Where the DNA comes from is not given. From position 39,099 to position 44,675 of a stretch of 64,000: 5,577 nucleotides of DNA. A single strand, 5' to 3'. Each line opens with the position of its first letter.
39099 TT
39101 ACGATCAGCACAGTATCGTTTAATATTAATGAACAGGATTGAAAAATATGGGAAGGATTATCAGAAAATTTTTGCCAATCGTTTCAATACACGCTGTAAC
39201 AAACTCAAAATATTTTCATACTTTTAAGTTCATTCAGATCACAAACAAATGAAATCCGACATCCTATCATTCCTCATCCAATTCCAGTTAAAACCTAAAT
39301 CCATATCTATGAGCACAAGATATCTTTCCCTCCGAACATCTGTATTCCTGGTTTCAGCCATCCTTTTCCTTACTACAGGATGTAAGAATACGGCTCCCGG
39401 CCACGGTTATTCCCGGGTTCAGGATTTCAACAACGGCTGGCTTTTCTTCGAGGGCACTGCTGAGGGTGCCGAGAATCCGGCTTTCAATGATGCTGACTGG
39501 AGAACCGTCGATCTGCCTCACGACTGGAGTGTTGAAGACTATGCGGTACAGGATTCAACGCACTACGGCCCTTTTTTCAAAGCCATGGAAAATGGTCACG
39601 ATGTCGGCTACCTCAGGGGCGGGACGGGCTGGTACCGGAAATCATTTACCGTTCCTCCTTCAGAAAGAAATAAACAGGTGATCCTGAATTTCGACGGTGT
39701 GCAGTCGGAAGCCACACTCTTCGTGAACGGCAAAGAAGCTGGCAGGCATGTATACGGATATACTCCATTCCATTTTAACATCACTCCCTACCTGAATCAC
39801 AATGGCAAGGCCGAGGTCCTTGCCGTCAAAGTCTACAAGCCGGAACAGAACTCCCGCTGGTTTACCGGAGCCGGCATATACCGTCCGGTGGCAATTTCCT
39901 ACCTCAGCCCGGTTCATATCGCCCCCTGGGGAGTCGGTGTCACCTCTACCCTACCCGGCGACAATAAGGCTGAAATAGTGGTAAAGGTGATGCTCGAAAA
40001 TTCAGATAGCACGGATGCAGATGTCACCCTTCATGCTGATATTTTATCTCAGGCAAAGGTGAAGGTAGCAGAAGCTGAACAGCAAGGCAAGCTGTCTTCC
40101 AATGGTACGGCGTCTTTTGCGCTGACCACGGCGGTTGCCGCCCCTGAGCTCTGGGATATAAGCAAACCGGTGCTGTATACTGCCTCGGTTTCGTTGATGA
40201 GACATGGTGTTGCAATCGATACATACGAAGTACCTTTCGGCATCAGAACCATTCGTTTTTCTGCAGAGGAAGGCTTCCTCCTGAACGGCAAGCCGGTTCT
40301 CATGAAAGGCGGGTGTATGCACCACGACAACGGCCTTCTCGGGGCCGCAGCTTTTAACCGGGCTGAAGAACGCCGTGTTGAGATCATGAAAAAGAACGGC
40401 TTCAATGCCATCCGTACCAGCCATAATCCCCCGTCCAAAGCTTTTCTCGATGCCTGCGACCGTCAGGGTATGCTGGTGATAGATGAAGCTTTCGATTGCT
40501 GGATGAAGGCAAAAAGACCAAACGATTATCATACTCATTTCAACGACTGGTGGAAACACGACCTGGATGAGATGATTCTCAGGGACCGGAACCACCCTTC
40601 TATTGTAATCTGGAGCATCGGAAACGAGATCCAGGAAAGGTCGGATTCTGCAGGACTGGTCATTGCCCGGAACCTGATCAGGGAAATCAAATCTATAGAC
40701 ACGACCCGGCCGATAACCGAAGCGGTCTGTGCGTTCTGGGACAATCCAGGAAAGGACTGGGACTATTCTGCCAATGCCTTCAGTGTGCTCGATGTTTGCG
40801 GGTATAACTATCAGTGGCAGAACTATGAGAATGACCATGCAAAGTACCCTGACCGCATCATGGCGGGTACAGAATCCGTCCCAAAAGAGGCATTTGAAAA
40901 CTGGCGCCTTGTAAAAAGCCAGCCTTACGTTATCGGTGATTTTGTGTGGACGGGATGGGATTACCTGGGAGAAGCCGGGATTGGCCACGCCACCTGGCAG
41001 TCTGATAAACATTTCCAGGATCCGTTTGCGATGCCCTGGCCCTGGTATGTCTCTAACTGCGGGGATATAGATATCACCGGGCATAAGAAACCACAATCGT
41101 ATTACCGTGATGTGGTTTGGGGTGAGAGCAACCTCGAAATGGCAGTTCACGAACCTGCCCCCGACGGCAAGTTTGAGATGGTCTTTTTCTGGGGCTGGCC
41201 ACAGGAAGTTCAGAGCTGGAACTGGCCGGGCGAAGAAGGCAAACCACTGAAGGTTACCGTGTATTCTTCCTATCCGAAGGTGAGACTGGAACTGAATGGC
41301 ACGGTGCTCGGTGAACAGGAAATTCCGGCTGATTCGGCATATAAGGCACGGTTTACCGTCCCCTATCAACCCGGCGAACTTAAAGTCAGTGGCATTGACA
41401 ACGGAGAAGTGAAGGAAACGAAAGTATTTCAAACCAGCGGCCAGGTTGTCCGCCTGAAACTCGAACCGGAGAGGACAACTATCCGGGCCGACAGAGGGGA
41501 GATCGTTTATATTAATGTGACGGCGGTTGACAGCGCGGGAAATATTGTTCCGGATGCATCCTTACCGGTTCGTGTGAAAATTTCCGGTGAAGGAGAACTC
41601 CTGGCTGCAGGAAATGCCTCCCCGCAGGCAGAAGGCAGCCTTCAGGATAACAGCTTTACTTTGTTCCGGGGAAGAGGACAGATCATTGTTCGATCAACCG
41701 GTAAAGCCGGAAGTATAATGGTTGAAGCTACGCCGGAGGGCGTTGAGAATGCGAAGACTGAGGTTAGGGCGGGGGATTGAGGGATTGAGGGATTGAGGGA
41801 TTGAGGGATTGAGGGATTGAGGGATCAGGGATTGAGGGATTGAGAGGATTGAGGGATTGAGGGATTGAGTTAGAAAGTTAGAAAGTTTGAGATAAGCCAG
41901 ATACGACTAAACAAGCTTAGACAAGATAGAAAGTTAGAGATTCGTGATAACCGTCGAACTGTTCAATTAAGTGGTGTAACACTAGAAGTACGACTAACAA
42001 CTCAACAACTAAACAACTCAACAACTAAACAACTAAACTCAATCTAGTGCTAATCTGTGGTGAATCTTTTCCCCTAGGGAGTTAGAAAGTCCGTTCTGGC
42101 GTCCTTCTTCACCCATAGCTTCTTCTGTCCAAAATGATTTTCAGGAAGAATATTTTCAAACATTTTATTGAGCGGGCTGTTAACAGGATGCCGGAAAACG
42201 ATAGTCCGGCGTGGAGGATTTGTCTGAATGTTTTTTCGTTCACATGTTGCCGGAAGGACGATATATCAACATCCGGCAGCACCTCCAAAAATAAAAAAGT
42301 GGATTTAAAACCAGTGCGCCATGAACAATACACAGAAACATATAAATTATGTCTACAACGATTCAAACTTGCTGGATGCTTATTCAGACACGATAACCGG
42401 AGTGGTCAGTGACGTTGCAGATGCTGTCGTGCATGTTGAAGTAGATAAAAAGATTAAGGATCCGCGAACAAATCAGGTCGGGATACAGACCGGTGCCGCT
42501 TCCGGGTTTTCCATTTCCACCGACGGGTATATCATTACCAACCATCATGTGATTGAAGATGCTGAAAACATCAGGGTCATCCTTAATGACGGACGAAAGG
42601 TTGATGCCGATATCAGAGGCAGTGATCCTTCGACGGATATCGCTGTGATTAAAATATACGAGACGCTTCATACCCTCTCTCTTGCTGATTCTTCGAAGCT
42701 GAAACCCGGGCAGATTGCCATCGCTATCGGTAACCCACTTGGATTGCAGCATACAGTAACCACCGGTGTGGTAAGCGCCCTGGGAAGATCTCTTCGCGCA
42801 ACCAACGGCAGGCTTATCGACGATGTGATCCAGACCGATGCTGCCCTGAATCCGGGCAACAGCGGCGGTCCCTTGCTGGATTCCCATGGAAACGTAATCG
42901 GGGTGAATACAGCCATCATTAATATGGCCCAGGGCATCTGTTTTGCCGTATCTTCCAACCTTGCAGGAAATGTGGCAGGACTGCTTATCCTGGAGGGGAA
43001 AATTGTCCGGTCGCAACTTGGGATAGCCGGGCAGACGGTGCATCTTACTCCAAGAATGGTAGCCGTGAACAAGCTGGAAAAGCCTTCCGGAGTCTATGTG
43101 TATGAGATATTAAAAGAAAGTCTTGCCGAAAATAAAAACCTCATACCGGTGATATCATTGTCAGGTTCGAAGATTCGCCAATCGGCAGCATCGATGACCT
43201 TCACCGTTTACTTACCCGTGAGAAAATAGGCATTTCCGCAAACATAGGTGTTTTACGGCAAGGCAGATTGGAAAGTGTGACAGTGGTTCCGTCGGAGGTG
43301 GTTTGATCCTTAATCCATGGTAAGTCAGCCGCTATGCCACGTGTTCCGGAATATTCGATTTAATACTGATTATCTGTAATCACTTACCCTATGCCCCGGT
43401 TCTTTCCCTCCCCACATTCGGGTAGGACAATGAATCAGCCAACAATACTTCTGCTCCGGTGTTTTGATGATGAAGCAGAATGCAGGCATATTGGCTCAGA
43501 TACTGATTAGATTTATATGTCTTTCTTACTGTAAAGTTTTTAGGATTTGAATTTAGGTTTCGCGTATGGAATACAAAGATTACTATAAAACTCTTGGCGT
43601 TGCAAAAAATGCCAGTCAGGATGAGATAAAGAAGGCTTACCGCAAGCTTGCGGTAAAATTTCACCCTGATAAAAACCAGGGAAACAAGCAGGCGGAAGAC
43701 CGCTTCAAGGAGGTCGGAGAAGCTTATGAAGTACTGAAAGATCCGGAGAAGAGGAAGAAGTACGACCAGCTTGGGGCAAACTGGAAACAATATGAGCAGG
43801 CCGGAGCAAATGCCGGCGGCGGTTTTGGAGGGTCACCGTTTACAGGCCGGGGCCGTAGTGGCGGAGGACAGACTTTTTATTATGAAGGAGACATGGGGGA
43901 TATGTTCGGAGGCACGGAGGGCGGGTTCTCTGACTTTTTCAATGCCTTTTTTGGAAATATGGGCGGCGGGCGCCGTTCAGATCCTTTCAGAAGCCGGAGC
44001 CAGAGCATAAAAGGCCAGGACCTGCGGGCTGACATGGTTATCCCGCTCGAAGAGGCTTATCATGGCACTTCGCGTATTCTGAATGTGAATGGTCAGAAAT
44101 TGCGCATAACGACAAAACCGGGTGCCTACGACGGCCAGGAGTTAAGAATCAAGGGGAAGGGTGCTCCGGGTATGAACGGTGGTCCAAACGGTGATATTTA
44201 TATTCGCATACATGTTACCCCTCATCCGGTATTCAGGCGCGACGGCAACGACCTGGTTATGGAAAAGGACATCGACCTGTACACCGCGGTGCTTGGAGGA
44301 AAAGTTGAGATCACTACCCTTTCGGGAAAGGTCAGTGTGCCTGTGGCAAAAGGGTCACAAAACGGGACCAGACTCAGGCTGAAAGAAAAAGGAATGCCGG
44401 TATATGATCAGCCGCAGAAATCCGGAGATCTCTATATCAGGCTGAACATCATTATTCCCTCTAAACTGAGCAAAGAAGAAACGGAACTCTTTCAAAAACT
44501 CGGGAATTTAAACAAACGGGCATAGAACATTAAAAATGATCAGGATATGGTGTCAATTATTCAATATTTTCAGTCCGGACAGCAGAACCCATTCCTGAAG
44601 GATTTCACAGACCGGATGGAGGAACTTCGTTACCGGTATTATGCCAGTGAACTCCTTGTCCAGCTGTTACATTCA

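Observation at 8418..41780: Large LacI-controlled PUL that may target a ribose/phosphate-containing (and sulfated) polymer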

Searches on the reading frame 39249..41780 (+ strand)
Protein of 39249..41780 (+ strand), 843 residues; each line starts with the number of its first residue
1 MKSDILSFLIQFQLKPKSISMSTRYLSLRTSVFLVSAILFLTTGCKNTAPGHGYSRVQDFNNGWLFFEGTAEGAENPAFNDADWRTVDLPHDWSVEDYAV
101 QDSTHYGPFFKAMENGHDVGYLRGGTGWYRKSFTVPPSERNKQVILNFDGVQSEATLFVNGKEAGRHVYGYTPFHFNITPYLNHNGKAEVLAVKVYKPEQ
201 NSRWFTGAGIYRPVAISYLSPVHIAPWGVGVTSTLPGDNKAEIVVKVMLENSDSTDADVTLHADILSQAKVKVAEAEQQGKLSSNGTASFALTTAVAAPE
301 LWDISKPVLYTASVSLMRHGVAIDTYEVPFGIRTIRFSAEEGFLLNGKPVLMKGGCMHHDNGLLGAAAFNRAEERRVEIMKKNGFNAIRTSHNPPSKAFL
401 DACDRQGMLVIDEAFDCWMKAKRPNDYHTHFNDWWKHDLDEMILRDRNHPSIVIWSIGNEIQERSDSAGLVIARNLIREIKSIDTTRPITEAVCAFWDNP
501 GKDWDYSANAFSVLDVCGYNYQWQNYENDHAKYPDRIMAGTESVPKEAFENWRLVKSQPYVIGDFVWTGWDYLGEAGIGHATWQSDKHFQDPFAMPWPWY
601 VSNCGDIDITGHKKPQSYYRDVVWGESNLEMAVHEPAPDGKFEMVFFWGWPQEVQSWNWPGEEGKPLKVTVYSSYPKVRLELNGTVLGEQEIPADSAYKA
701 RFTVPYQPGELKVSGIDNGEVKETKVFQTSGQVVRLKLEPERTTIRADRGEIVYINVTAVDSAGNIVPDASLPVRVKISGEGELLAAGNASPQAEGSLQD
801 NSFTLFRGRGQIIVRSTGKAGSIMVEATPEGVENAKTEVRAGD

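Call 4: search_protein_families(library=pfam, proteins=[window:39249-41780:+])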
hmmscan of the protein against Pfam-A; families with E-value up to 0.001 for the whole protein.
window:39249-41780:+ (843 aa): 6 families
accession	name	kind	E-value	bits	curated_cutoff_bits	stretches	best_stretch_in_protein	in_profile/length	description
PF02836.23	Glyco_hydro_2_C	-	2.4e-30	106.1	21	1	341-506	6-164/302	Glycosyl hydrolases family 2, TIM barrel domain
PF18565.7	Glyco_hydro2_C5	-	6.3e-27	93.9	32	1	736-837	1-102/103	Glycoside hydrolase family 2 C-terminal domain 5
PF02837.24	Glyco_hydro_2_N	-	1.3e-21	77.7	28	1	60-216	4-165/169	Glycosyl hydrolases family 2, sugar binding domain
PF16355.11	DUF4982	-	3.8e-19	68.8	23.9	1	664-721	1-59/61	Domain of unknown function (DUF4982)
PF00703.27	Glyco_hydro_2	-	2.5e-16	60.8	23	1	223-333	2-109/109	Glycosyl hydrolases family 2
PF22666.2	Glyco_hydro_2_N2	-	1.2e-08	35.7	27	1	115-200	38-122/167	Glycosyl hydrolase 2 galactose-binding domain-like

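Call 89: search_protein_families(library=ncbifam, proteins=[window:39249-41780:+], max_evalue=1e-10)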
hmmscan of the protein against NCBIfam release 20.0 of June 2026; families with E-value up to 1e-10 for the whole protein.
window:39249-41780:+ (843 aa): 11 families
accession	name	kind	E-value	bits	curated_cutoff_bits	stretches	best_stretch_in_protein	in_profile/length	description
NF041462.1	GalA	equivalog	4.1e-178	594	900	2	65-544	27-479/763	beta-galactosidase GalA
NF041463.1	GalB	equivalog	1e-171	572.8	900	2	76-528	92-539/869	beta-galactosidase GalB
NF050095.1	BetGlucuronLacZ4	equivalog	9.6e-62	209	950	1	81-492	33-438/666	beta-glucuronidase LacZ4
NF052611.1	beta_gal_Bga2A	equivalog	2e-58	198.3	999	1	70-489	55-480/1007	beta-galactosidase, LacZ type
NF007538.0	PRK10150.1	equivalog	1.3e-54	185.6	544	1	200-523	163-478/607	beta-glucuronidase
NF007666.0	PRK10340.1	equivalog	5.5e-48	163.5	1284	1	82-487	69-470/1030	beta-galactosidase subunit alpha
NF049877.1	GlucurArabfur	equivalog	7.7e-46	156.3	1800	1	57-510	369-814/1400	beta-d-glucuronidase/beta-L-arabinofuranosidase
NF041100.1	betagal_LacZ_Ttogales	equivalog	1.7e-45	155.2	2000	1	75-568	60-542/1090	beta-galactosidase LacZ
NF049891.1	Bet1-4galacdseBT4156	equivalog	9.1e-45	152.9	1700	1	80-461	40-408/946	exo-beta-1,4-galactosidase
NF007074.0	PRK09525.1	subfamily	5.5e-43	146.9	1221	1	82-489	80-485/1027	beta-galactosidase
NF049890.1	Bet1-4galacdseBT4151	equivalog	1e-26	93.2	1500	1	125-463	107-452/952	exo-beta-1,4-galactosidase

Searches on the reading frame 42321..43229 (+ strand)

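Call 8: search_protein_families(library=pfam, proteins=[window:42321-43229:+])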
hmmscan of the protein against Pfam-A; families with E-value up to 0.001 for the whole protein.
window:42321-43229:+ (302 aa): 3 families
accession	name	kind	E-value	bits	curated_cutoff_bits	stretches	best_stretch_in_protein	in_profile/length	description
PF13365.12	Trypsin_2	-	7.5e-34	118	27.6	1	60-195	1-144/144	Trypsin-like peptidase domain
PF00089.32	Trypsin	-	4.2e-19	69.7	20.6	1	52-207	15-206/220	Trypsin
PF10459.15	Peptidase_S46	-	0.00021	20.5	22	0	50-79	39-68/698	Peptidase S46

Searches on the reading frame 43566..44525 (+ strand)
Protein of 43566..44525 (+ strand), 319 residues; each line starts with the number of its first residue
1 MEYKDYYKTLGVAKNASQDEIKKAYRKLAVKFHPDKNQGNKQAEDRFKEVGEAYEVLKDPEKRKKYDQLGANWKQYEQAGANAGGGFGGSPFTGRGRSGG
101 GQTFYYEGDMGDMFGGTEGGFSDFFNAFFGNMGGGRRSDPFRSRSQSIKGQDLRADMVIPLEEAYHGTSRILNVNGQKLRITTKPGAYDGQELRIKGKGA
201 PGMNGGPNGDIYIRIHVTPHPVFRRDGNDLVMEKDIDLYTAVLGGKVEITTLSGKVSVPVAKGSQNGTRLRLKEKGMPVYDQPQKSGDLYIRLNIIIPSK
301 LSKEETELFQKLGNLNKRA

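Call 8: search_protein_families(library=pfam, proteins=[window:43566-44525:+])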
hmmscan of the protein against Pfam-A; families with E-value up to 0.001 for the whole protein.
window:43566-44525:+ (319 aa): 2 families
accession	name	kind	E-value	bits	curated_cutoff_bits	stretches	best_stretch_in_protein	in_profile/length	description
PF01556.23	DnaJ_C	-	3.3e-45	154.3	26.6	1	154-298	2-152/152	DnaJ C terminal domain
PF00226.36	DnaJ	-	1.6e-29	102.2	27.8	1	5-67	1-63/63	DnaJ domain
